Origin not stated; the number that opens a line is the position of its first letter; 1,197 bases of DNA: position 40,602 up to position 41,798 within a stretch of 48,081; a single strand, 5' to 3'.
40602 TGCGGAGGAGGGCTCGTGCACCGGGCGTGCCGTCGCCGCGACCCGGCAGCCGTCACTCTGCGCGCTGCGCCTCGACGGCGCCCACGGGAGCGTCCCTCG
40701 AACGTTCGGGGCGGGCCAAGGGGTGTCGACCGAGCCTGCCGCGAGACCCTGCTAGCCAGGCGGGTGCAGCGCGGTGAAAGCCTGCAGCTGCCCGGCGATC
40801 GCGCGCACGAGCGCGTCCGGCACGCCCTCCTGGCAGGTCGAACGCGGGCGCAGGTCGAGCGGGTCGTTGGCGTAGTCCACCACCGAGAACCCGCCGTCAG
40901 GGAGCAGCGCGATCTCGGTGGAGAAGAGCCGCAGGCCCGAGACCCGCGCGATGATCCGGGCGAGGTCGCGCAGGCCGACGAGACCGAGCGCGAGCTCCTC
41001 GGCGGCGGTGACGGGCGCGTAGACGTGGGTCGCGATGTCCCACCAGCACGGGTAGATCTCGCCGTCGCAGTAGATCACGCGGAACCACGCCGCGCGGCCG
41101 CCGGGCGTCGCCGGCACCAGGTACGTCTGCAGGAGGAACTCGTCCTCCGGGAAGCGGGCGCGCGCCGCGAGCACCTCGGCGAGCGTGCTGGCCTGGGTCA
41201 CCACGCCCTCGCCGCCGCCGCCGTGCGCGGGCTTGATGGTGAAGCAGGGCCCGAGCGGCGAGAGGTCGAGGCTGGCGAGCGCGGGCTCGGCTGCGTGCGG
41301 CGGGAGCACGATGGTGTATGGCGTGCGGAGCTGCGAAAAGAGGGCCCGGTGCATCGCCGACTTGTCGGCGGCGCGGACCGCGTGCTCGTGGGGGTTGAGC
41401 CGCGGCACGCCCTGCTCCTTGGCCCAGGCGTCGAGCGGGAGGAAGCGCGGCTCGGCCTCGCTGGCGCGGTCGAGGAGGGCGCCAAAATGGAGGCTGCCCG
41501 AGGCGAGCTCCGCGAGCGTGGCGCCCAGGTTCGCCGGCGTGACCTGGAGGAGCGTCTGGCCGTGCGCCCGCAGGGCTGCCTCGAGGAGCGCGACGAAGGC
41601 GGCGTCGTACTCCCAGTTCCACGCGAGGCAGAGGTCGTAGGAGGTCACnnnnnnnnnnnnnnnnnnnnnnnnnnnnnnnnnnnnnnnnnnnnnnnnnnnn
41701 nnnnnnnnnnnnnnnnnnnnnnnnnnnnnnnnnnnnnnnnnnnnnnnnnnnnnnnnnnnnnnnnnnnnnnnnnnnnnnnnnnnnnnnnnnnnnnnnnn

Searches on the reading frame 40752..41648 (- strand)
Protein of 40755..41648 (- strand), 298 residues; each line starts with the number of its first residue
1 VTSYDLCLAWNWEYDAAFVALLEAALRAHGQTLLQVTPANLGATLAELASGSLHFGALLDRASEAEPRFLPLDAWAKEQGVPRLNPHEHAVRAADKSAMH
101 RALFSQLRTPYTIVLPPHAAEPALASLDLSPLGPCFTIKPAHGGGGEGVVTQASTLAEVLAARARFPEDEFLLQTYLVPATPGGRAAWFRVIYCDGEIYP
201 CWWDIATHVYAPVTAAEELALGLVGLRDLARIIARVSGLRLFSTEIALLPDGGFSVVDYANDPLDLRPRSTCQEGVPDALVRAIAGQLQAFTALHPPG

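Call 16: find_homologous_proteins(query=window:40755-41648:-)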
Query seq(298 aa) (298 aa): 854 proteins with E <= 0.001 among 8000 candidates; the best 120 are listed.
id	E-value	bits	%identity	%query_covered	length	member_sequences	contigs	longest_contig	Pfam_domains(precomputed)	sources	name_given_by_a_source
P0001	2.1e-196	670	100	100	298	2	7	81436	-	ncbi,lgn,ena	-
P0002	4.7e-160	550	82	99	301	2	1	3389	-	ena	-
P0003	8.4e-156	536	81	97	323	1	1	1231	-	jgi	jgi:hypothetical protein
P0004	4.8e-154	530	81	98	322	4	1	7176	-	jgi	jgi:hypothetical protein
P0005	7.0e-132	458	70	98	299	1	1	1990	-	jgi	jgi:hypothetical protein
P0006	3.2e-127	442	68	98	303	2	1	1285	-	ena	-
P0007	1.5e-126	440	68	97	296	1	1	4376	-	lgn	-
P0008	4.2e-125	435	69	98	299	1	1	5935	-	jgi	jgi:hypothetical protein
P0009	4.6e-123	429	68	94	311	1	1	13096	-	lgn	-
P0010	1.6e-122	427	65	97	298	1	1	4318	-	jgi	jgi:hypothetical protein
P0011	2.9e-118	413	63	97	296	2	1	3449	-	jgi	jgi:hypothetical protein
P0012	1.1e-117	411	66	96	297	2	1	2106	-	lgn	-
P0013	2.5e-111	390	62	96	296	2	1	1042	-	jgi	-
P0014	3.3e-110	387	61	97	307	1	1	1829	-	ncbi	-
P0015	1.5e-109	384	61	96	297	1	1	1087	-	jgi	jgi:hypothetical protein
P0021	2.3e-105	371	61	97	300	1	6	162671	-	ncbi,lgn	-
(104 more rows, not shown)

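Call 17: find_encoding_contigs(protein=P0001, flank=4000, max_places=10)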
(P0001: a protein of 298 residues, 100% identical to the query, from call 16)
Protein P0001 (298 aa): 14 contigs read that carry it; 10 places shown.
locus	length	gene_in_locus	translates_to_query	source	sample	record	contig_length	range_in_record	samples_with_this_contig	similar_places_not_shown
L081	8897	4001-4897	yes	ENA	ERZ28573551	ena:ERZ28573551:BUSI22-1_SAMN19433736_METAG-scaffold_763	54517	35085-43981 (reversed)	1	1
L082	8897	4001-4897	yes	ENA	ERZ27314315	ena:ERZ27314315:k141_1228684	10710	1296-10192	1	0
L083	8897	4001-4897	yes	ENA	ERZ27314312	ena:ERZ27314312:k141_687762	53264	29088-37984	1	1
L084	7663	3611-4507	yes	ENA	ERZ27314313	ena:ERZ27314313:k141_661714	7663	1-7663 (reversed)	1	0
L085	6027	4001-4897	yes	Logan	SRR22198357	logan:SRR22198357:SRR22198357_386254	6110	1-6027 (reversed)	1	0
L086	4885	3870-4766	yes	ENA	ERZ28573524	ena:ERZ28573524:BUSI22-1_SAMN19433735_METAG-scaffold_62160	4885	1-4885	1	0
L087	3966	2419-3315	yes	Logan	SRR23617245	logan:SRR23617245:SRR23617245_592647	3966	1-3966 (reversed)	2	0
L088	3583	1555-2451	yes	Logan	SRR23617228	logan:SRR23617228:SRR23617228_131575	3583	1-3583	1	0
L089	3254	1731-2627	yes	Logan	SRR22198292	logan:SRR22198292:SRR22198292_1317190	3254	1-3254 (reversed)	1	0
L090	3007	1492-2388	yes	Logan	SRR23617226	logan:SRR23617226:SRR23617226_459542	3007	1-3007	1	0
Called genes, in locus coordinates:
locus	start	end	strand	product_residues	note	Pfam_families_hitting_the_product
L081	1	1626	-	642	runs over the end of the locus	-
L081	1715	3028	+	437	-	PF04185:Phosphoesterase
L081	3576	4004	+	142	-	-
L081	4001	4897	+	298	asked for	-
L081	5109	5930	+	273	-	PF11999:Ice_binding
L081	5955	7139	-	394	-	PF02771:Acyl-CoA_dh_N, PF02770:Acyl-CoA_dh_M, PF00441:Acyl-CoA_dh_1, PF08028:Acyl-CoA_dh_2 (weak)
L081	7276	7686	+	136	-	-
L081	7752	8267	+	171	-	-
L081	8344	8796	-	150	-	-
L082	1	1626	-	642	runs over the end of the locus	-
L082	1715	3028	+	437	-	PF04185:Phosphoesterase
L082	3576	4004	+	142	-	-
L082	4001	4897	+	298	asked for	-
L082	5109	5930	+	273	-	PF11999:Ice_binding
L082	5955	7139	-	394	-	PF02771:Acyl-CoA_dh_N, PF02770:Acyl-CoA_dh_M, PF00441:Acyl-CoA_dh_1, PF08028:Acyl-CoA_dh_2 (weak)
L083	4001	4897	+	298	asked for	-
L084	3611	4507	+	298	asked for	-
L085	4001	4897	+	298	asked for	-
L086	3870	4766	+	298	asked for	-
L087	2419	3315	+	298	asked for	-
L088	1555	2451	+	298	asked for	-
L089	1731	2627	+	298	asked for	-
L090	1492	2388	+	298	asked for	-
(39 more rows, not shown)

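Call 18: find_encoding_contigs(protein=P0004, flank=6000, max_places=4)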
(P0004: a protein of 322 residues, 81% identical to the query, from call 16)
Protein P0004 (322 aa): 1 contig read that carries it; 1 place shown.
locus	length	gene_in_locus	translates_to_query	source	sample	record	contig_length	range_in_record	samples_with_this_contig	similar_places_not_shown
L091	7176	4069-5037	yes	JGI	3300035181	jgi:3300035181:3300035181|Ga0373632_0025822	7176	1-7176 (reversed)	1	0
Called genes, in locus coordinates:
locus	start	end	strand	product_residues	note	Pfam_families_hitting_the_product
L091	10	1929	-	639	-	PF20968:MASE8, PF00512:HisKA, PF02518:HATPase_c, PF00072:Response_reg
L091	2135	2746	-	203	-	PF01844:HNH, PF14279:HNH_5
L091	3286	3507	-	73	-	-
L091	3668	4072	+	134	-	PF12802:MarR_2 (faint)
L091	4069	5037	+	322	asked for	-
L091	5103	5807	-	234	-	-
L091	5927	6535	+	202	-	PF11999:Ice_binding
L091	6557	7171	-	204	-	PF00441:Acyl-CoA_dh_1, PF08028:Acyl-CoA_dh_2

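Call 19: find_encoding_contigs(protein=P0002, flank=6000, max_places=4)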
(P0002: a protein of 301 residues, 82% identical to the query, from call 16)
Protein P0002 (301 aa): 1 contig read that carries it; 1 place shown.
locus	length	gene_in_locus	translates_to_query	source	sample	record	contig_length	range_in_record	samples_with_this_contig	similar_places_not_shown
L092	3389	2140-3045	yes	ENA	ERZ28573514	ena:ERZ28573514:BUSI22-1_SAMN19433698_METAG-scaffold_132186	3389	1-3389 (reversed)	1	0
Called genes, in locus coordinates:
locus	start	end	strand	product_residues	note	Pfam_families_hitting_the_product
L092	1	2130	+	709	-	?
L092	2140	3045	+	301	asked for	-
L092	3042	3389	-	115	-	?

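Call 26: find_encoding_contigs(protein=P0009, flank=6000, max_places=3)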
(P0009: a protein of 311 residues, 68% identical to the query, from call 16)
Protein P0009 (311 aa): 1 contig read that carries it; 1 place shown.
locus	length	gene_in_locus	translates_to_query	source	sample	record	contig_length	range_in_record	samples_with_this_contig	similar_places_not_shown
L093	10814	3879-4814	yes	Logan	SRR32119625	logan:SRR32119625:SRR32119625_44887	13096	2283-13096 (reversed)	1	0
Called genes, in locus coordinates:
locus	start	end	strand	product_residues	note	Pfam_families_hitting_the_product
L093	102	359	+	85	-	PF00887:ACBP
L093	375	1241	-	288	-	PF14062:DUF4253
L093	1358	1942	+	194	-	-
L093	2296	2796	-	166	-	-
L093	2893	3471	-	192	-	-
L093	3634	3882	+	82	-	-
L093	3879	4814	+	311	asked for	-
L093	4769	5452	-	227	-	PF12146:Hydrolase_4 (faint), PF01738:DLH (weak), PF02230:Abhydrolase_2 (weak), PF00326:Peptidase_S9 (weak)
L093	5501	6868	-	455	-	-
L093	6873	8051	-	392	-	-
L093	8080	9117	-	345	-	PF01551:Peptidase_M23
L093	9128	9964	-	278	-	PF13620:CarboxypepD_reg (faint)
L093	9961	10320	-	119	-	-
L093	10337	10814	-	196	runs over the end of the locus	PF13503:DUF4123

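Call 27: find_encoding_contigs(protein=P0008, flank=6000, max_places=3)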
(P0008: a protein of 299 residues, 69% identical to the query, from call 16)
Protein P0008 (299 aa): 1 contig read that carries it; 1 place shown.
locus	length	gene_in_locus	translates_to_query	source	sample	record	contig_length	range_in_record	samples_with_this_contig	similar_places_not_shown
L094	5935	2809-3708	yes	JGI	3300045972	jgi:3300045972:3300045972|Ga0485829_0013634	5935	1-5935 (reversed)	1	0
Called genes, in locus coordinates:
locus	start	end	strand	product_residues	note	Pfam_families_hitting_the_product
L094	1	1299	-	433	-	?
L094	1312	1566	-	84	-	PF12732:YtxH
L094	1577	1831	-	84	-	-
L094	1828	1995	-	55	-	-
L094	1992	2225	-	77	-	-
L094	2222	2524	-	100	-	PF07332:Phage_holin_3_6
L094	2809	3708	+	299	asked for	-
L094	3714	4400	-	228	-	PF00561:Abhydrolase_1 (faint), PF02230:Abhydrolase_2 (weak), PF01738:DLH (weak), PF12146:Hydrolase_4 (faint), PF00326:Peptidase_S9 (weak)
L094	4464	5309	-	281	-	PF00487:FA_desaturase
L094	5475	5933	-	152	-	?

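Call 28: find_encoding_contigs(protein=P0021, flank=6000, max_places=3)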
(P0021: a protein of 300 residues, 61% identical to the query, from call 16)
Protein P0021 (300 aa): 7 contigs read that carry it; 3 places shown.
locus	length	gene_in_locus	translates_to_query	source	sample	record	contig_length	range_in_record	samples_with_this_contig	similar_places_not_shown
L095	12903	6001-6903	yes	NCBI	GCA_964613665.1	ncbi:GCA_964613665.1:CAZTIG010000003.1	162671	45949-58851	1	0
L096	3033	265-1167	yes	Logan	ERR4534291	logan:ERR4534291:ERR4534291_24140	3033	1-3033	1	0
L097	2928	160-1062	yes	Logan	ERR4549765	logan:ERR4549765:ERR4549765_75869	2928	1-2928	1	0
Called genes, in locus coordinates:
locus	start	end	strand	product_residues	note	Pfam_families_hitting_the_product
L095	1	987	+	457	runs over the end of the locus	PF01554:MatE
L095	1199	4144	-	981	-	PF17764:PriA_3primeBD, PF00270:DEAD, PF04851:ResIII, PF18319:Zn_ribbon_PriA, PF00271:Helicase_C (weak), PF18074:PriA_C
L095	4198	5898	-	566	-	PF09378:HAS-barrel, PF01935:DUF87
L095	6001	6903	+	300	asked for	-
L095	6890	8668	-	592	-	-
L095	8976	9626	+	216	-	-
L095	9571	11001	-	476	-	PF25919:BSH_CusB (faint), PF25917:BSH_RND (weak), PF25954:Beta-barrel_RND_2, PF25990:Beta-barrel_YknX (weak)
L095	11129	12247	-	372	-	PF12679:ABC2_membrane_2, PF12698:ABC2_membrane_3, PF01061:ABC2_membrane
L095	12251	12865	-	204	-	PF00440:TetR_N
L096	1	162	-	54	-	?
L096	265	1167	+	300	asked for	-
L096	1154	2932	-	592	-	-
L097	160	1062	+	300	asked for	-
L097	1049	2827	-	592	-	-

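Call 45: find_homologous_proteins(query=L091:2135-2746:-)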
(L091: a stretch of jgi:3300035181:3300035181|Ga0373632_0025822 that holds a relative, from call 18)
Query L091:2135-2746:- (203 aa): 1143 proteins with E <= 0.001 among 1539 candidates; the best 120 are listed.
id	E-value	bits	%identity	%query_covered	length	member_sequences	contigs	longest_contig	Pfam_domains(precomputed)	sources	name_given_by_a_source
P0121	2.8e-126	437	92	100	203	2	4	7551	PF01844.30,PF14279.13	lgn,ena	-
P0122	1.5e-103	363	79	100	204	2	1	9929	PF01844.30,PF14279.13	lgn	-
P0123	1.3e-94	334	71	100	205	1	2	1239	PF13395.13,PF01844.30,PF14279.13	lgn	-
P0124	1.1e-81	291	64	98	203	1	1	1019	PF01844.30,PF14279.13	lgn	-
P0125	3.4e-79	283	63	97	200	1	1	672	PF01844.30,PF14279.13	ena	-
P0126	2.2e-78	281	65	98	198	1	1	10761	PF01844.30,PF14279.13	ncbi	-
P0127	1.9e-75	271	60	98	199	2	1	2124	PF01844.30,PF14279.13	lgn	-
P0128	1.2e-71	259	58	99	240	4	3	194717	PF01844.30,PF14279.13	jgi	jgi:hypothetical protein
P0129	1.1e-68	249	56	98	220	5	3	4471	PF01844.30,PF14279.13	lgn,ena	-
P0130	1.2e-65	239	57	97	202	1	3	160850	PF01844.30,PF14279.13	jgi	jgi:hypothetical protein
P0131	2.2e-42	163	46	100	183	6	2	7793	PF01844.30,PF14279.13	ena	-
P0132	2.5e-42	163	47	98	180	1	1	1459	PF01844.30,PF14279.13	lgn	-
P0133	8.0e-42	161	44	98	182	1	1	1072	PF01844.30,PF14279.13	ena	-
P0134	1.2e-40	157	42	99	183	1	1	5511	PF13395.13,PF01844.30,PF14279.13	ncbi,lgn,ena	-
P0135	2.3e-40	156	43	99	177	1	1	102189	PF13395.13,PF01844.30,PF14279.13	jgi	jgi:hypothetical protein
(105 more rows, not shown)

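Call 46: find_encoding_contigs(protein=P0121, flank=4000, max_places=4)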
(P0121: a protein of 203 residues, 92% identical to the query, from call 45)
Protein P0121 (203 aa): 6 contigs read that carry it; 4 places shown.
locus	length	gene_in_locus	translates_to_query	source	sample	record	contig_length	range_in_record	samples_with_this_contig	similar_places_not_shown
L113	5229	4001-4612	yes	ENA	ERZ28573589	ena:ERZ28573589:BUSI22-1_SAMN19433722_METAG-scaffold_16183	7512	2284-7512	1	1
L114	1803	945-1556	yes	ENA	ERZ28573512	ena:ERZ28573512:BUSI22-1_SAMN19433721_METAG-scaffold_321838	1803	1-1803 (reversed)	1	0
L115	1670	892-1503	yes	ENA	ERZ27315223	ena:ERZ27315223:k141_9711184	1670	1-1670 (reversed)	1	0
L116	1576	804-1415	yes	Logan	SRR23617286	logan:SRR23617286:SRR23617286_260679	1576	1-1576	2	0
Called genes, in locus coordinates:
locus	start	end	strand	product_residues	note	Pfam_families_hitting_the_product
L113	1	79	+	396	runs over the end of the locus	PF02771:Acyl-CoA_dh_N, PF02770:Acyl-CoA_dh_M, PF00441:Acyl-CoA_dh_1, PF08028:Acyl-CoA_dh_2 (weak)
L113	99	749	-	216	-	PF11999:Ice_binding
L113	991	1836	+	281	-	PF00487:FA_desaturase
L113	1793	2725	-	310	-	-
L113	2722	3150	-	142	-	-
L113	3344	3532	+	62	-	-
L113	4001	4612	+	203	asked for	PF01844:HNH, PF14279:HNH_5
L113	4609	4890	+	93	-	-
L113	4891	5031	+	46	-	-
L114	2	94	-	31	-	?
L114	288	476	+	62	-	-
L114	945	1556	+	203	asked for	PF01844:HNH, PF14279:HNH_5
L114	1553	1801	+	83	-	?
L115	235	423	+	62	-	-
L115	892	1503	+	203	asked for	PF01844:HNH, PF14279:HNH_5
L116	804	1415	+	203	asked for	PF01844:HNH, PF14279:HNH_5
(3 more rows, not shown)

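Call 47: find_encoding_contigs(protein=P0122, flank=4000, max_places=3)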
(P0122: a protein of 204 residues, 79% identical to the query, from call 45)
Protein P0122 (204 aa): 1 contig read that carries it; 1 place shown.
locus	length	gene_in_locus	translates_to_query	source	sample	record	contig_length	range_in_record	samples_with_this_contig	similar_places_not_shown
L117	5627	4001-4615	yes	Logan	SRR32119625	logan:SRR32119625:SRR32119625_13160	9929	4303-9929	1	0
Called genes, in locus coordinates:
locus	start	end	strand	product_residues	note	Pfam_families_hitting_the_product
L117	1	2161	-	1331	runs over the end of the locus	PF01339:CheB_methylest, PF03705:CheR_N, PF01739:CheR, PF13596:PAS_10, PF00989:PAS, PF13426:PAS_9, PF07730:HisKA_3, PF02518:HATPase_c, +3 more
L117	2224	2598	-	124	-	-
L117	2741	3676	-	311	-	PF03458:Gly_transporter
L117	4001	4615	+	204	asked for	PF01844:HNH, PF14279:HNH_5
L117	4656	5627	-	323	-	?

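Call 48: find_encoding_contigs(protein=P0126, flank=4000, max_places=3)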
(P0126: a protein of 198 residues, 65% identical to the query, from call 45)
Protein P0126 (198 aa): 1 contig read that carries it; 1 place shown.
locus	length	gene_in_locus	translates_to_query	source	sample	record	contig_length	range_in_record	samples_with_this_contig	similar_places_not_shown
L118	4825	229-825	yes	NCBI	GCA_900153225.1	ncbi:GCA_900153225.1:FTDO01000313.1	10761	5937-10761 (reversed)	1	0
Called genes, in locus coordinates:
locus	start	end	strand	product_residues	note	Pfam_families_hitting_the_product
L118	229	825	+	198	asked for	PF01844:HNH, PF14279:HNH_5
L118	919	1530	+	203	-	PF01126:Heme_oxygenase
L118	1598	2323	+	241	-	-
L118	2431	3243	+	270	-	PF03976:PPK2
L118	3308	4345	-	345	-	PF00494:SQS_PSY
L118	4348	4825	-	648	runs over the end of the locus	PF13249:SQHop_cyclase_N, PF00432:Prenyltrans (faint), PF07678:TED_complement (faint), PF13243:SQHop_cyclase_C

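Call 52: find_encoding_contigs(protein=P0128, flank=3500, max_places=2)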
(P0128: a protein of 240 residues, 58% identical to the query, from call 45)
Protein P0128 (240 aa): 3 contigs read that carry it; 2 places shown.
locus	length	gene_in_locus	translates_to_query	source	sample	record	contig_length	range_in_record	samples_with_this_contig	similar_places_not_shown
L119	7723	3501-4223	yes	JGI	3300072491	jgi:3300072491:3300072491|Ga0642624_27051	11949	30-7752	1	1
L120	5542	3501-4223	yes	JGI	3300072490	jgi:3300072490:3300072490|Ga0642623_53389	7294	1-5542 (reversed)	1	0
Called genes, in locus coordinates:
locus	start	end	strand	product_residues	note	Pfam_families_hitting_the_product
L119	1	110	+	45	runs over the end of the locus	?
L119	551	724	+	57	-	-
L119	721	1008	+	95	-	-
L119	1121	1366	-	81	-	-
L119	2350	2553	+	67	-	-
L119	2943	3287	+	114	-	-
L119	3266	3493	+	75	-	-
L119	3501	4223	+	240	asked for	PF01844:HNH, PF14279:HNH_5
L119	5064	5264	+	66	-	-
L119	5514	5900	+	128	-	-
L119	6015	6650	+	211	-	PF06941:NT5C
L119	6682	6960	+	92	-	-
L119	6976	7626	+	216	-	-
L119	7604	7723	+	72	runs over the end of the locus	-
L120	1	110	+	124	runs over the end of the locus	-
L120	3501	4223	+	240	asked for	PF01844:HNH, PF14279:HNH_5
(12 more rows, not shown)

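Call 53: find_encoding_contigs(protein=P0130, flank=3500, max_places=2)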
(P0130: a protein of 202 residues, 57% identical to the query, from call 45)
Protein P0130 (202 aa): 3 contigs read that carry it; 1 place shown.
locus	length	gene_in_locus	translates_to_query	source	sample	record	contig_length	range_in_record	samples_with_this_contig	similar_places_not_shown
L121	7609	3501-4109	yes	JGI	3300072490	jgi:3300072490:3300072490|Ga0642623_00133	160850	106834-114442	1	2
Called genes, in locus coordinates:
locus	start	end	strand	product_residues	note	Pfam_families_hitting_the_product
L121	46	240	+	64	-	-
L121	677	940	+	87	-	-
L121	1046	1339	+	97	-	-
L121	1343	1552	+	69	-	-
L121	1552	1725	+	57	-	-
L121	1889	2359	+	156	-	-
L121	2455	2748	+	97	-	-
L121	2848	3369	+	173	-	-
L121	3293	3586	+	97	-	-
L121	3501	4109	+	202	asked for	PF01844:HNH, PF14279:HNH_5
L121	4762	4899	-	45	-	-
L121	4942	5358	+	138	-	PF11645:PDDEXK_5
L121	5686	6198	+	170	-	-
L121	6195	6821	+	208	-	PF06941:NT5C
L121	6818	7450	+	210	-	-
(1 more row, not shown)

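Call 62: list_cluster_members(proteins=[P0001])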
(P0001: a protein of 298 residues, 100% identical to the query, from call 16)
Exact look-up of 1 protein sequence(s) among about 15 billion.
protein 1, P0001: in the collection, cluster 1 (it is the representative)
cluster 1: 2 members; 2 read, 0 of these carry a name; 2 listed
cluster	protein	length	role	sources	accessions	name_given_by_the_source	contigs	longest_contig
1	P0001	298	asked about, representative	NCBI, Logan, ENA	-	-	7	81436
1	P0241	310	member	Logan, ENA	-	-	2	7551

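Call 65: search_protein_families(library=pfam, proteins=[L091:2135-2746:-, L091:3286-3507:-, window:40752-41648:-], max_evalue=0.1)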
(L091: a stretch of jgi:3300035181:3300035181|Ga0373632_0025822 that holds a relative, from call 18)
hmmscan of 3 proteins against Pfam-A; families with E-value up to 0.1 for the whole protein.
L091:2135-2746:- (203 aa): 4 families
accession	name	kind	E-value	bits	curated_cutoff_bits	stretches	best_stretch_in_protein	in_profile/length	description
PF14279.12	HNH_5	-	3.5e-15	56.1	27.5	1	97-148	1-52/56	HNH endonuclease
PF01844.29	HNH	-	6.6e-13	49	21.4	1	97-142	1-47/47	HNH endonuclease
PF13395.12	HNH_4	-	0.0076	16.6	22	1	97-144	1-53/54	HNH endonuclease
PF02945.21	Endonuclease_7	-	0.018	15.4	23.6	1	85-142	14-66/82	Recombination endonuclease VII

L091:3286-3507:- (73 aa): 1 family
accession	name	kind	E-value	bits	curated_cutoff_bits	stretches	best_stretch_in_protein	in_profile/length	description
PF19781.4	DUF6266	-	0.092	12.7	23.4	1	13-47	94-128/198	Family of unknown function (DUF6266)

window:40752-41648:- (298 aa): 0 families

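Call 66: search_protein_families(library=phrogs, proteins=[L091:2135-2746:-, L091:3286-3507:-], max_evalue=0.001)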
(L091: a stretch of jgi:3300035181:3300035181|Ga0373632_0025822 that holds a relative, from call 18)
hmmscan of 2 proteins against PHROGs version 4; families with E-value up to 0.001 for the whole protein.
L091:2135-2746:- (203 aa): 29 families (the best 25 are shown)
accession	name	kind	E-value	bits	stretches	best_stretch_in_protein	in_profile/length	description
phrog_16726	-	DNA, RNA and nucleotide metabolism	6.2e-24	86.3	1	78-159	77-161/308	HNH endonuclease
phrog_2118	-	DNA, RNA and nucleotide metabolism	1.6e-20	74.8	1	83-147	165-229/301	HNH endonuclease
phrog_8660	-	DNA, RNA and nucleotide metabolism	1.8e-17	65.1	1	80-147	110-184/196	HNH endonuclease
phrog_2214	-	DNA, RNA and nucleotide metabolism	2.8e-14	54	1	68-144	167-241/429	HNH endonuclease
phrog_338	-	DNA, RNA and nucleotide metabolism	3.9e-14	53.8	1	71-154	186-267/340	HNH endonuclease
phrog_5718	-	DNA, RNA and nucleotide metabolism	8.3e-14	52.4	1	71-152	106-186/394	HNH endonuclease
phrog_589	-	DNA, RNA and nucleotide metabolism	1.5e-13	51.9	1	82-152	79-151/179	HNH endonuclease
phrog_6050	-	DNA, RNA and nucleotide metabolism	3.6e-12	46.8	1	77-144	294-362/402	HNH endonuclease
phrog_15463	-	DNA, RNA and nucleotide metabolism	4.2e-12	46.9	1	89-157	127-199/435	HNH endonuclease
phrog_14314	-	DNA, RNA and nucleotide metabolism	9.9e-12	46.7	1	80-144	5-66/252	HNH endonuclease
phrog_333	-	DNA, RNA and nucleotide metabolism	1.5e-11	45.6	1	69-152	6-91/138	HNH endonuclease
phrog_1035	-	DNA, RNA and nucleotide metabolism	2e-11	45.3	1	77-147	135-218/271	endonuclease VII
phrog_1271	-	DNA, RNA and nucleotide metabolism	4.8e-11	43.6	1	78-147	250-323/361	HNH endonuclease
phrog_16986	-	unknown function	1.7e-10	41.9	1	79-142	8-68/248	-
phrog_9545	-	DNA, RNA and nucleotide metabolism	4.5e-10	40.6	1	74-149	89-175/206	HNH endonuclease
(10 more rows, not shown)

L091:3286-3507:- (73 aa): 0 families
